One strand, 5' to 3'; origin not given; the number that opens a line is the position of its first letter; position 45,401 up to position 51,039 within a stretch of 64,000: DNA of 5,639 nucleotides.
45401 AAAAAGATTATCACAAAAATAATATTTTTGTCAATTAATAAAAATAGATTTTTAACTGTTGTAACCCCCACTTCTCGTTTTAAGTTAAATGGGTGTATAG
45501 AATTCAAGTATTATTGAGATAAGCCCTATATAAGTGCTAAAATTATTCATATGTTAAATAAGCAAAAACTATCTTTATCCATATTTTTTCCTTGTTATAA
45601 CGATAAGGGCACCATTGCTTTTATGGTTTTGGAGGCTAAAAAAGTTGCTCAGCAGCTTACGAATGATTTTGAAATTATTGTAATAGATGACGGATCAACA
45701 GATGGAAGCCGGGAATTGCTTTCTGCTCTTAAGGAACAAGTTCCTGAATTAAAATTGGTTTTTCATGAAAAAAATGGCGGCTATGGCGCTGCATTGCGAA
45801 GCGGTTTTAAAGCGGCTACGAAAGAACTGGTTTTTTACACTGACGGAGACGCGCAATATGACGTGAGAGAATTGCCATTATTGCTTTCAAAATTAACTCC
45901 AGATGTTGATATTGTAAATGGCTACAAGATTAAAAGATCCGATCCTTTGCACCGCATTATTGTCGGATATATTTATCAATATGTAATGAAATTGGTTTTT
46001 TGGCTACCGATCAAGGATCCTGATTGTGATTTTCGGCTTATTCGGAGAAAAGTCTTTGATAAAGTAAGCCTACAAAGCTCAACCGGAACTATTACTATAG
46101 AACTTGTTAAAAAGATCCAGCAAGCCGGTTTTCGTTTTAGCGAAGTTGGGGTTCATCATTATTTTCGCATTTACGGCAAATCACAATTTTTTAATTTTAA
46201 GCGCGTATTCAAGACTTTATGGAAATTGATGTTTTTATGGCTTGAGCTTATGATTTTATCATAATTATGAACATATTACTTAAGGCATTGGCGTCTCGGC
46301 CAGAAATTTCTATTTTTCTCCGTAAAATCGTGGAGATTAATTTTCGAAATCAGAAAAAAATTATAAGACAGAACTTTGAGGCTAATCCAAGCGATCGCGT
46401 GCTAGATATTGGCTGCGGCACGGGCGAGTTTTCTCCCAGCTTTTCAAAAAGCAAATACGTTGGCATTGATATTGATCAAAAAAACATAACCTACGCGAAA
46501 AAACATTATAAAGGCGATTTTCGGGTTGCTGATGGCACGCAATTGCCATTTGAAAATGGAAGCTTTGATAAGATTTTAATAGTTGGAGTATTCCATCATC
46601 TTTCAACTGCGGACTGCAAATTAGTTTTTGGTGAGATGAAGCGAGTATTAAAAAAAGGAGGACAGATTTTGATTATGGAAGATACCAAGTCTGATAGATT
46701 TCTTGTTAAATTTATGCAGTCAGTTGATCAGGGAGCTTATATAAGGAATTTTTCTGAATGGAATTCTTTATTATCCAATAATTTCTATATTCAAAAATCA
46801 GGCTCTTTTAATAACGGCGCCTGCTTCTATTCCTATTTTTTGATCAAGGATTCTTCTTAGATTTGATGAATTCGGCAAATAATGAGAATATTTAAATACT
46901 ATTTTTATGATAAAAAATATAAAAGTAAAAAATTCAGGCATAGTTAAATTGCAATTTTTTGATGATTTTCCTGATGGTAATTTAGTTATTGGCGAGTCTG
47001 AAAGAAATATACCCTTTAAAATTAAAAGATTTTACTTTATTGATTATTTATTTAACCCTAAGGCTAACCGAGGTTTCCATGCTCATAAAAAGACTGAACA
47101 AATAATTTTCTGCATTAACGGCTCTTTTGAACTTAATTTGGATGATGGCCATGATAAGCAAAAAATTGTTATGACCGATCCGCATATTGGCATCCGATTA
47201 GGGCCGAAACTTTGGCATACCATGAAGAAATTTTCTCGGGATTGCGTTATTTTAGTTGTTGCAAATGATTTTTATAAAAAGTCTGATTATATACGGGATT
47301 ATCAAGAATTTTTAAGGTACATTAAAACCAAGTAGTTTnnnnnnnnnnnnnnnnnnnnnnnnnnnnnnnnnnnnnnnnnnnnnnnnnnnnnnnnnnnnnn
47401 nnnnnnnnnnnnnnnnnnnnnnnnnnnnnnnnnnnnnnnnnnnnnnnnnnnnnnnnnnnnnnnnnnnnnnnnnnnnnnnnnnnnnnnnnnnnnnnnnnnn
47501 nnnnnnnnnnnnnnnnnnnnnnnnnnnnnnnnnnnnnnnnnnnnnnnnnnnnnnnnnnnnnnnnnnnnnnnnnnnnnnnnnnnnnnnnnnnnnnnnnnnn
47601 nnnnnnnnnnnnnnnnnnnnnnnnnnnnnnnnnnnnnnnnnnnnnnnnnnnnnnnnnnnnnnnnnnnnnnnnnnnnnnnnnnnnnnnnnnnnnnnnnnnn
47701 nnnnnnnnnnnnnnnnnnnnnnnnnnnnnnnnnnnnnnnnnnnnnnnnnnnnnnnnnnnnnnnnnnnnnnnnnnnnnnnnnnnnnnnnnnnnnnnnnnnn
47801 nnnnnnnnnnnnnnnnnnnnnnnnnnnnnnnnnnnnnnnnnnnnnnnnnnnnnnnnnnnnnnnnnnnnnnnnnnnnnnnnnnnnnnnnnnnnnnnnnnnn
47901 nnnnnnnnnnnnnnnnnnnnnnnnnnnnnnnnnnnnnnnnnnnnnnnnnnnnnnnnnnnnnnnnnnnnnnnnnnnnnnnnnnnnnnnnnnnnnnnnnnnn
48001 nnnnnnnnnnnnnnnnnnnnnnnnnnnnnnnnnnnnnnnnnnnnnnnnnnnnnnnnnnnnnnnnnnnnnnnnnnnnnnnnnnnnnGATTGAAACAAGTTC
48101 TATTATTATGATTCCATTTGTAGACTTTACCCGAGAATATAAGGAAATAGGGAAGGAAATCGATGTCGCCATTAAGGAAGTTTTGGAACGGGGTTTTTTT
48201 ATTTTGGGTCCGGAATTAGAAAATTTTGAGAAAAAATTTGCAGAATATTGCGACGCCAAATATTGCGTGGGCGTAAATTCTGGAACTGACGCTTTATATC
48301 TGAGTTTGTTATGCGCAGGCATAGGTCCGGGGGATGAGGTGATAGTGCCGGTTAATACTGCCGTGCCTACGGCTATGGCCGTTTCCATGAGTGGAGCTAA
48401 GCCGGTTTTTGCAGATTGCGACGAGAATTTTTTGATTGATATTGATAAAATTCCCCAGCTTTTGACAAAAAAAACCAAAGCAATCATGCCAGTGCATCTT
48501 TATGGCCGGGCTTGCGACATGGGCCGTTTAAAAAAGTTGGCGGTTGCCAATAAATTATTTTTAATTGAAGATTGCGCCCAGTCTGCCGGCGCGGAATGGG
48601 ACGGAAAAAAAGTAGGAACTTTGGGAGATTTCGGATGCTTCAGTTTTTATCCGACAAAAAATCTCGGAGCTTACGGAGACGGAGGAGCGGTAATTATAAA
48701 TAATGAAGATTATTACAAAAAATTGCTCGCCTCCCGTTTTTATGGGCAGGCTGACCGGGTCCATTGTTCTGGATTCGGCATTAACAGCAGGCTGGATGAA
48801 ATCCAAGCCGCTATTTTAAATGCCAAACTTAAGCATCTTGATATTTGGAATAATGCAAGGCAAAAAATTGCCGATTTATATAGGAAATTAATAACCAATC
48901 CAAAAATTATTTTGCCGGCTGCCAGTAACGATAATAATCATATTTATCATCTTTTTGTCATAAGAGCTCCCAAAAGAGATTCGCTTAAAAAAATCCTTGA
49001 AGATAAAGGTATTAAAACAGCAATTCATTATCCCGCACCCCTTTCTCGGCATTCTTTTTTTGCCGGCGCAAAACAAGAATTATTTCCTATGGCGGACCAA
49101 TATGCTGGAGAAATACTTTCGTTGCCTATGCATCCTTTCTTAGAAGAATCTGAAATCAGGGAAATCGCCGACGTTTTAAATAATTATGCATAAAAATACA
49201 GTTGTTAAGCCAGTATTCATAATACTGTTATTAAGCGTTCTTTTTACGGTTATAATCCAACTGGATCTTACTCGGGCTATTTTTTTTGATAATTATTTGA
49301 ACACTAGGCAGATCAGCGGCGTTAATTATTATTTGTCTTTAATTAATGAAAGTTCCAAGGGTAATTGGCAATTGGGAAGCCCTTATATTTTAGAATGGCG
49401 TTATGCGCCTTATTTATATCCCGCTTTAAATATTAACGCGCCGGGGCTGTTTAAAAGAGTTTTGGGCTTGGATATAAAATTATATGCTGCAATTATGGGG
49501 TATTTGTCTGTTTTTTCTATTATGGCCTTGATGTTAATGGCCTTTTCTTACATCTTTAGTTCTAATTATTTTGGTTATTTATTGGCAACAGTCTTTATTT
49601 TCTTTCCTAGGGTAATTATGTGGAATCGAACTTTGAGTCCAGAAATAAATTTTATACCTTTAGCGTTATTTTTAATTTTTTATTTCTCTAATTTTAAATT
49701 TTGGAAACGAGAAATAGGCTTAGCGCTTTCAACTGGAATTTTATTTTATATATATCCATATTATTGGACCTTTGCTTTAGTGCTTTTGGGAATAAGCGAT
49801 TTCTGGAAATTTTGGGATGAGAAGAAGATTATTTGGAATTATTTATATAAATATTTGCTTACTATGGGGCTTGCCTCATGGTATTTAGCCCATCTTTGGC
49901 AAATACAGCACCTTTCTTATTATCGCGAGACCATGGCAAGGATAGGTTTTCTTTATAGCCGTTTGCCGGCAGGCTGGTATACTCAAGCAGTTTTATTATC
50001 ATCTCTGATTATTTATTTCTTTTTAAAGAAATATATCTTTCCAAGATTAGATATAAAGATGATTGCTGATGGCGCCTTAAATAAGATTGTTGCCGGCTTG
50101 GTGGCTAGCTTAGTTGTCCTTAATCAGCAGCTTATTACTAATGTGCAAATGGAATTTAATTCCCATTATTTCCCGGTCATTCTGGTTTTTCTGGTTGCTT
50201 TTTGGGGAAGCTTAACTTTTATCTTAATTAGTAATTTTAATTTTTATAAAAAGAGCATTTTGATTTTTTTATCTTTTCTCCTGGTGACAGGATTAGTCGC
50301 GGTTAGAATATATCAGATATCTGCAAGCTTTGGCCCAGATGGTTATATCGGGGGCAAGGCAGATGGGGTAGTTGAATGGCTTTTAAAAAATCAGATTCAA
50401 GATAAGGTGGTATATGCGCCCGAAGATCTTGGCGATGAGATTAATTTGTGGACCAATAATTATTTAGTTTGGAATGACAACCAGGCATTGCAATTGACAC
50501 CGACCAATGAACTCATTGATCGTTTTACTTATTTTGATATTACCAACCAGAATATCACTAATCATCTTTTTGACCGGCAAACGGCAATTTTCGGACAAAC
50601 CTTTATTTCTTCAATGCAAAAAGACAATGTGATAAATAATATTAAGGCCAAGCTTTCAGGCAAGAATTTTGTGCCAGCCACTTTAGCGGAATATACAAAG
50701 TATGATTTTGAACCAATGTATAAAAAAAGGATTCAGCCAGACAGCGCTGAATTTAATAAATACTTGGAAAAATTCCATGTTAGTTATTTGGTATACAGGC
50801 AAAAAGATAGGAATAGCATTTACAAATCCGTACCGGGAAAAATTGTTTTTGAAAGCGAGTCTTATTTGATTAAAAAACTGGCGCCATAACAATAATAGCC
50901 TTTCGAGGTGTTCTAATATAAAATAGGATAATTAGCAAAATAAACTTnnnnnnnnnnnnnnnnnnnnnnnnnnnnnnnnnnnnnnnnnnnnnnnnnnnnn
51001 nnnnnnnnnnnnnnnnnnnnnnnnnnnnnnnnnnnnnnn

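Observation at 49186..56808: A DPPR-synthase-like UbiA prenyltransferase, HAD phosphatase and SDR sit beside three tandem GT-C membrane proteins sharing a D[AD][AEN]xYY loop motif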

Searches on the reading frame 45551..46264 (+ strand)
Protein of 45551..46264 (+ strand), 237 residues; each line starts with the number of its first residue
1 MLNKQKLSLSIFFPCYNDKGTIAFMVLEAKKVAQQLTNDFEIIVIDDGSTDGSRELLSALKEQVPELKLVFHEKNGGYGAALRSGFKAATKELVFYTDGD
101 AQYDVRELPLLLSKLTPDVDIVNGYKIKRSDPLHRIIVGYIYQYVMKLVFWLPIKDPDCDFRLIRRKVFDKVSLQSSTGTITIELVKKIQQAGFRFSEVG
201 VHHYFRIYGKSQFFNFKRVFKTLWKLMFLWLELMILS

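Call 56: search_protein_families(library=pfam, proteins=[window:45551-46264:+], max_evalue=0.0001)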
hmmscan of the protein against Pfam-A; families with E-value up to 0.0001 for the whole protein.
window:45551-46264:+ (237 aa): 2 families
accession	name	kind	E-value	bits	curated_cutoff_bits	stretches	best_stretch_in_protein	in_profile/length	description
PF00535.33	Glycos_transf_2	-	1.7e-25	90.4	23.3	1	10-172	1-167/168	Glycosyl transferase family 2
PF10111.15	Glyco_tranf_2_2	-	7.8e-06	26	27.3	1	12-102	3-93/276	Glycosyltransferase like family 2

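Call 97: search_protein_families(library=ncbifam, proteins=[window:45551-46264:+], max_evalue=0.001)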
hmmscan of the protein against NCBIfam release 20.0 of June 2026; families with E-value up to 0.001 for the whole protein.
window:45551-46264:+ (237 aa): 19 families
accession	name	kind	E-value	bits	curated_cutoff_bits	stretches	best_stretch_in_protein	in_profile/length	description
NF007986.1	PRK10714.1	equivalog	5.5e-22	78.2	529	1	9-227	8-223/316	undecaprenyl-phosphate 4-deoxy-4-formamido-L-arabinose transferase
NF047588.1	GlcsyltransPgfSStrep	equivalog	4.2e-18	65.6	500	1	8-175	2-170/308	glycosyltransferase PgfS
TIGR03937.1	PgaC_IcaA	equivalog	2.3e-17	63.1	422.3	1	6-118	44-153/407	poly-beta-1,6-N-acetyl-D-glucosamine synthase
NF007482.0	PRK10073.1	equivalog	6.4e-14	51.7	423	1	4-105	3-100/334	glycosyltransferase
NF058614.1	PPMAGASynPpgS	equivalog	7.8e-13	48.4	370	1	11-211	4-204/226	polyprenyl-phospho-N-acetylgalactosaminyl synthase PpgS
NF047683.1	TeichurnBiosyTuaG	equivalog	2.1e-12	47.2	400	1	4-105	3-101/252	teichuronic acid biosynthesis protein TuaG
NF041875.1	EPS_EpsD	equivalog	1.2e-11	44.6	370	1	9-103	1-92/325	exopolysaccharide biosynthesis glycosyltransferase EpsD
NF041391.1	DPhHxTase_Halo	equivalog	1.7e-10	40.2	375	1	16-203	4-183/213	dolichyl-phosphate hexose transferase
TIGR04182.1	glyco_TIGR04182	equivalog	3.2e-10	39.9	325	1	10-208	3-195/293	S-layer glycoprotein N-glycosyltransferase AglJ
TIGR03965.1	mycofact_glyco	equivalog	1.3e-09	37.5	280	1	8-124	75-189/467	mycofactocin biosynthesis glycosyltransferase MftF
NF010496.0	PRK13915.1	equivalog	5.6e-09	35.5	262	1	3-122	27-151/307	glucosyl-3-phosphoglycerate synthase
TIGR04283.1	glyco_like_mftF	equivalog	2.8e-07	30.4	182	1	9-128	1-110/221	TIGR04283 family arsenosugar biosynthesis glycosyltransferase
NF050050.1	ProtGlycPglI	equivalog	4e-06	26.4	500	1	9-115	4-108/306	GalNAc(5)-diNAcBac-PP-undecaprenol beta-1,3-glucosyltransferase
TIGR04009.1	wcaE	equivalog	8.9e-06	25.1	369.2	1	28-103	22-96/248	colanic acid biosynthesis glycosyltransferase WcaE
NF038302.1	EPS_HpsE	equivalog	1.3e-05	24.3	300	1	8-101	2-97/307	hormogonium polysaccharide biosynthesis glycosyltransferase HpsE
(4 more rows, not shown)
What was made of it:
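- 45551..49193 (+): Upstream same-strand genes: ArnC/PpgS-like small GT2 (45551-46264), methyltransferase (46267-46860), FdtA-like 3,4-ketoisomerase (46907-47335), methyltransferase (47339-48085), DegT aminotransferase (48108-49193). Probably a separate polyprenyl-P-aminosugar donor module feeding M1/M2. NCBIfam best hit for the GT2 is undecaprenyl-phosphate 4-deoxy-4-formamido-L-arabinose transferase, 5.5e-22, below cut-off (call 97).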

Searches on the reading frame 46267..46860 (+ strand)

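Call 56: search_protein_families(library=pfam, proteins=[window:46267-46860:+], max_evalue=0.0001)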
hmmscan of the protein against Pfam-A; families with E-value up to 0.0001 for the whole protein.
window:46267-46860:+ (197 aa): 9 families
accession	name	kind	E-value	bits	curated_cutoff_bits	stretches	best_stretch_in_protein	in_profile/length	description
PF08241.18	Methyltransf_11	-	1.2e-22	80.7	21.2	1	46-136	1-95/95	Methyltransferase domain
PF13649.12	Methyltransf_25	-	9.4e-22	78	27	1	45-132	1-97/97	Methyltransferase domain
PF13847.12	Methyltransf_31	-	4e-18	65.9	27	1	42-140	4-113/145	Methyltransferase domain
PF13489.12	Methyltransf_23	-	3.9e-15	56.4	27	1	30-168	11-144/164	Methyltransferase domain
PF08242.18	Methyltransf_12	-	3e-13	50.8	30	1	46-133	1-97/98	Methyltransferase domain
PF01209.24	Ubie_methyltran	-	1.8e-11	44.3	20.1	1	30-148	36-163/233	ubiE/COQ5 methyltransferase family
PF02353.26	CMAS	-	1e-07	32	27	1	31-143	52-171/273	Mycolic acid cyclopropane synthetase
PF00891.24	Methyltransf_2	-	1.4e-05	24.9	22.3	1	27-140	49-168/210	O-methyltransferase domain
PF05175.20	MTS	-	1.6e-05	25.1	23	1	32-141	22-143/170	Methyltransferase small domain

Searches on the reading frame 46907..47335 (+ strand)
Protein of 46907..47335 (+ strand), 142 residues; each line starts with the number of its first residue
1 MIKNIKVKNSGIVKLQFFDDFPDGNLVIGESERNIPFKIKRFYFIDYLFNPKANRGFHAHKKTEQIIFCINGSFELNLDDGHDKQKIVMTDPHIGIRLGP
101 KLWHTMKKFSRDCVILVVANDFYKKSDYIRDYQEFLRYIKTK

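Call 57: search_protein_families(library=pfam, proteins=[window:46907-47335:+], max_evalue=0.0001)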
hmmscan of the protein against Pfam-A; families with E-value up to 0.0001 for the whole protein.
window:46907-47335:+ (142 aa): 1 family
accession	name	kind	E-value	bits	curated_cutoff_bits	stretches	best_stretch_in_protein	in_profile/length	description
PF05523.17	FdtA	-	2.4e-41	141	23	1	10-139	3-130/131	WxcM-like, C-terminal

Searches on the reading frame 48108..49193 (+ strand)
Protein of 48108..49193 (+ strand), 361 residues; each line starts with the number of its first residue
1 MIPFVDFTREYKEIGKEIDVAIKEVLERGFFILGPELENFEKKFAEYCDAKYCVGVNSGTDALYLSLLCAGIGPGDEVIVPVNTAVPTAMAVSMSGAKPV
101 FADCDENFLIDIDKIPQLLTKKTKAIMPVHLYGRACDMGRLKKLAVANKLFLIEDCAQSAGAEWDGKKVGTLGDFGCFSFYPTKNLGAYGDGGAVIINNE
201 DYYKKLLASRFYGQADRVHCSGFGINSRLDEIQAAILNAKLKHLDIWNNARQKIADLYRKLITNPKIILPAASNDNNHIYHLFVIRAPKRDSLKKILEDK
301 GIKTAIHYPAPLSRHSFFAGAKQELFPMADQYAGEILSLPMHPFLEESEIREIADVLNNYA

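Call 57: search_protein_families(library=pfam, proteins=[window:48108-49193:+], max_evalue=0.0001)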
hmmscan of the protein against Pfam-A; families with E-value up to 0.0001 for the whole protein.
window:48108-49193:+ (361 aa): 3 families
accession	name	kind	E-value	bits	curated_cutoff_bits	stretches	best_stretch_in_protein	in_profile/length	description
PF01041.23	DegT_DnrJ_EryC1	-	6.9e-109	364.8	19.8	1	13-357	2-359/360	DegT/DnrJ/EryC1/StrS aminotransferase family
PF00155.27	Aminotran_1_2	-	7.3e-07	29.1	19.7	1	37-301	44-327/361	Aminotransferase class I and II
PF00266.25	Aminotran_5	-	1.7e-05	24.4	21.5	1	37-302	45-333/371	Aminotransferase class-V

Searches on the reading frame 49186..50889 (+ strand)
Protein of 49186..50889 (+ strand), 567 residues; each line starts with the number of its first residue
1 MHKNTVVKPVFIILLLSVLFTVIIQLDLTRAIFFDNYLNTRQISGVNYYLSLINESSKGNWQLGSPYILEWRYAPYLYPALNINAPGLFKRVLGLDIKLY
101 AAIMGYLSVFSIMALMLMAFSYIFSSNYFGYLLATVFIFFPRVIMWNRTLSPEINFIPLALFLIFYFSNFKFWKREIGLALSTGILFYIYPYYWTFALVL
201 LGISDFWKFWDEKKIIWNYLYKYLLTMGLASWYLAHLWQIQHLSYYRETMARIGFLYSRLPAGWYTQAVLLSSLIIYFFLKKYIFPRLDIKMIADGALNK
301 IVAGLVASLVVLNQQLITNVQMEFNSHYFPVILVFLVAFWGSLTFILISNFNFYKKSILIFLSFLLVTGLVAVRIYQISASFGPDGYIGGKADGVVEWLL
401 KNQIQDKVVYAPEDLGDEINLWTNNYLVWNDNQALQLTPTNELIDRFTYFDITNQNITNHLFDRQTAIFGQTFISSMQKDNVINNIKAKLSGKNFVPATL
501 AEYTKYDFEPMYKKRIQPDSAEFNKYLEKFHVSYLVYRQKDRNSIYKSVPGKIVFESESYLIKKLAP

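Call 3: search_protein_families(library=pfam, proteins=[window:49186-50889:+], max_evalue=0.1)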
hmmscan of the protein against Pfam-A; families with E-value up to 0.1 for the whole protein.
window:49186-50889:+ (567 aa): 0 families

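Call 4: search_protein_families(library=ncbifam, proteins=[window:49186-50889:+], max_evalue=0.1)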
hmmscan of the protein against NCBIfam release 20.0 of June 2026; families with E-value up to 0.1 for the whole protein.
window:49186-50889:+ (567 aa): 1 family
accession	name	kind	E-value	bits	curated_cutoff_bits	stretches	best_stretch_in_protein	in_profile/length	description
TIGR02017.1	hutG_amidohyd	equivalog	0.04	13.3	278.75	1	470-556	56-145/263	N-formylglutamate deformylase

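Call 68: search_protein_representatives(protein=window:49186-50889:+)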
Query: 567 residues. Proteins with E-value up to 0.001 (for the whole library): 254; up to 1e-10: 146; up to 1e-30: 12. The best 150 are listed.
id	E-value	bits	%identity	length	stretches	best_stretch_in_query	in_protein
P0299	1.7e-177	608.2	53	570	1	10-564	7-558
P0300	4.0e-163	560.8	64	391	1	181-565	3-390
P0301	9.3e-152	523.3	47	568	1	11-564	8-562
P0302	2.9e-139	482.1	45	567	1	8-564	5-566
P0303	5.4e-117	408.5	41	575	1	9-562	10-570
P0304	1.4e-57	212.3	31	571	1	8-537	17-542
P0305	1.7e-56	208.8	42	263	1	309-564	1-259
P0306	6.7e-55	203.5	30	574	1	14-563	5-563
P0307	6.7e-53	196.9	44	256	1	311-564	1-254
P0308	7.9e-53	196.7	47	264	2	10-139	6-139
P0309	1.3e-40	156.4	29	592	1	9-565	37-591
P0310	5.7e-35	137.7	72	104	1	10-104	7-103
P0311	3.5e-30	121.9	27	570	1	12-537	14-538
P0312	9.4e-29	117.2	27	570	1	7-562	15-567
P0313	1.0e-28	117.1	26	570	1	47-558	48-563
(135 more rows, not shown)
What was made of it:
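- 49186..50889 (+): M1: paralog of M2, 567 aa, in which the conserved acidic loop residues are replaced (S-G-V-N-Y-Y). Possibly a non-catalytic or re-purposed GT-C. 254 cluster representatives at E<=1e-3 (call 68).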
